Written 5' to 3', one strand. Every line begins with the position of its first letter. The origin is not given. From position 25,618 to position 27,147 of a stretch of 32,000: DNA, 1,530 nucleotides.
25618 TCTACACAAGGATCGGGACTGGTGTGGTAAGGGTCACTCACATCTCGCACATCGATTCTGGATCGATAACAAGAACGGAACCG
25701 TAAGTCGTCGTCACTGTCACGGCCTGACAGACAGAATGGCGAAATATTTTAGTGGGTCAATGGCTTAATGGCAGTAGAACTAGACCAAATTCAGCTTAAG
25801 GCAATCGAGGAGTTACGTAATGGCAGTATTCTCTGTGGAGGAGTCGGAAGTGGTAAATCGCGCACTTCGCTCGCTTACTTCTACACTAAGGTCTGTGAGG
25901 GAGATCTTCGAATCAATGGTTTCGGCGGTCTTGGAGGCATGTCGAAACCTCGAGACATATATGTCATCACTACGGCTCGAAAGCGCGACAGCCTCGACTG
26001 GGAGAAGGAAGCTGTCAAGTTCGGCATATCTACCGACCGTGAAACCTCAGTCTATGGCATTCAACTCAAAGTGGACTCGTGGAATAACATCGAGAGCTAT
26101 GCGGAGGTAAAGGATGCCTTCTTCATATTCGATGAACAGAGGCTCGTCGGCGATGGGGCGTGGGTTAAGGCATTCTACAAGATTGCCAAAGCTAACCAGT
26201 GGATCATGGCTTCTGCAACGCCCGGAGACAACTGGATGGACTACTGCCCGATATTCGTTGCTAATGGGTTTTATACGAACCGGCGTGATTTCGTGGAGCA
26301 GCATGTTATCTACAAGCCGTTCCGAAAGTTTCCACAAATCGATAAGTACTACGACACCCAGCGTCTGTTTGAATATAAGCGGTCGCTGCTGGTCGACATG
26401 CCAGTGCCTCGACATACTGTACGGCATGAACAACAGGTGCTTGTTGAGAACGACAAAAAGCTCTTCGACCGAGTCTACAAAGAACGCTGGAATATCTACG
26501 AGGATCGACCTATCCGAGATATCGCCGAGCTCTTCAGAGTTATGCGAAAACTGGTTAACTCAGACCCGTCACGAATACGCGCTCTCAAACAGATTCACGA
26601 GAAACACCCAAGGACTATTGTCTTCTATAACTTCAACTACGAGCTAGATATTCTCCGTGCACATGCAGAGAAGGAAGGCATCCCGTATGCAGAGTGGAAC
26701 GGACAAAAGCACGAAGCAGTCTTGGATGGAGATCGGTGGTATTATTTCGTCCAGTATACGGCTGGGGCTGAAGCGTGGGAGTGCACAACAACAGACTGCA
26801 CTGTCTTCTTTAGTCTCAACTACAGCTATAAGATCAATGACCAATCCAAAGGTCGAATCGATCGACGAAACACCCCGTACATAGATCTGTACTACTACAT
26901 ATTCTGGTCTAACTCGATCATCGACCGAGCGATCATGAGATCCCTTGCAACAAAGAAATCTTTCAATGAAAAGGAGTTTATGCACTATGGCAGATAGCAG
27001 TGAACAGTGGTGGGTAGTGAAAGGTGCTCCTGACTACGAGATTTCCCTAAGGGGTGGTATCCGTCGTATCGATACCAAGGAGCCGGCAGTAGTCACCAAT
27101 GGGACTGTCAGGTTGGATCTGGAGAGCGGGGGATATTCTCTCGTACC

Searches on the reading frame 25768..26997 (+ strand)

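Call 45: search_protein_families(library=pfam, proteins=[window:25768-26997:+], max_evalue=0.01)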
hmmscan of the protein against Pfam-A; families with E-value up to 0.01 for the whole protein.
window:25768-26997:+ (409 aa): 0 families

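Call 70: search_protein_families(library=phrogs, proteins=[window:25768-26997:+], max_evalue=0.001)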
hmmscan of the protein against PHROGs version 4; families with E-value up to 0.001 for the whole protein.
window:25768-26997:+ (409 aa): 1 family
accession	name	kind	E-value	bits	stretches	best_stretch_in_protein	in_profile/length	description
phrog_62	-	DNA, RNA and nucleotide metabolism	4.3e-61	207.8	1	1-402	693-1131/1881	DNA helicase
